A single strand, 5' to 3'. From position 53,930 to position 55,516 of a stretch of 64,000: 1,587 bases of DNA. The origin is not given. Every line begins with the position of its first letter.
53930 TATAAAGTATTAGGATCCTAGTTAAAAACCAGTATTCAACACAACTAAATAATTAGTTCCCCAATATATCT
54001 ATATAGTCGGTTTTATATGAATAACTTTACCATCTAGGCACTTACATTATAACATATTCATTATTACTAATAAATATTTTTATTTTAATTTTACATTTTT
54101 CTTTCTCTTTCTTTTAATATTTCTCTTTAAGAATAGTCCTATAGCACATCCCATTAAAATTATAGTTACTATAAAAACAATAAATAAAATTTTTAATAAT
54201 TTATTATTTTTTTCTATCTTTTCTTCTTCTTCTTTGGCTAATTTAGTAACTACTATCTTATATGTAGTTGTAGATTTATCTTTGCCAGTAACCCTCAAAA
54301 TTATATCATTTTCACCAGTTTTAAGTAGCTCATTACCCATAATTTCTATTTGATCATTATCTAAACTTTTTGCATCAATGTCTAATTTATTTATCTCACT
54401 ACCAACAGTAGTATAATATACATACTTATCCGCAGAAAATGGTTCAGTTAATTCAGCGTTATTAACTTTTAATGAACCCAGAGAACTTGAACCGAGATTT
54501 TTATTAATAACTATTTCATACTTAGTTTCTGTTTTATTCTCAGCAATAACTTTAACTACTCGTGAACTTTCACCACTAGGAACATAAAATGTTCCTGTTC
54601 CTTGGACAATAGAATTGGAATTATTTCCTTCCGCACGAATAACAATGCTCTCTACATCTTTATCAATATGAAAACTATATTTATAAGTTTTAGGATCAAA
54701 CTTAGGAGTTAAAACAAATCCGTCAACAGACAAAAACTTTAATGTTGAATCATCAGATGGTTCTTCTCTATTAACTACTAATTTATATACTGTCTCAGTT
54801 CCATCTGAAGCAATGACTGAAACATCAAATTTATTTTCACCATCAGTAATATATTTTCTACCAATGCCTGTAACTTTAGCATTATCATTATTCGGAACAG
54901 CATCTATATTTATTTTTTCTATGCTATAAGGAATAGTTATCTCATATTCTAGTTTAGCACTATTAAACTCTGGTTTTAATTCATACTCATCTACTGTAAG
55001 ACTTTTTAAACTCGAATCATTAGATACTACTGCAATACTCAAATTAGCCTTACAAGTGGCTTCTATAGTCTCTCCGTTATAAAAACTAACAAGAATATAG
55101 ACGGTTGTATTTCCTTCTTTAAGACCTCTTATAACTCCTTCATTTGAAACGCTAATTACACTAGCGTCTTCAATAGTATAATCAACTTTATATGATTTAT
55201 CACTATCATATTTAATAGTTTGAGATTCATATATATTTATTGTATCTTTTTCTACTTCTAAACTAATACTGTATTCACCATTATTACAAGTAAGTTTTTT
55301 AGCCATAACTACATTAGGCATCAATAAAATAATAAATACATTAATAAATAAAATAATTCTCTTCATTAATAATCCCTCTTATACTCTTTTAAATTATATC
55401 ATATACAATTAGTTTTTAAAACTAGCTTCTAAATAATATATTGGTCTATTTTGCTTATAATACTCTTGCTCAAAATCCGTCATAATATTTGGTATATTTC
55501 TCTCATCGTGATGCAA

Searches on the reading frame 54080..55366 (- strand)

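Call 79: search_protein_families(library=pfam, proteins=[window:54080-55366:-], max_evalue=0.00001)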
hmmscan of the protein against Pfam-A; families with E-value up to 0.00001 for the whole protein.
window:54080-55366:- (428 aa): 1 family
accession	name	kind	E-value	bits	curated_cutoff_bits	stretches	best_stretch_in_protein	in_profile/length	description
PF12733.13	Cadherin-like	-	5.6e-21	75.2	24.2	1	120-201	1-89/89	Cadherin-like beta sandwich domain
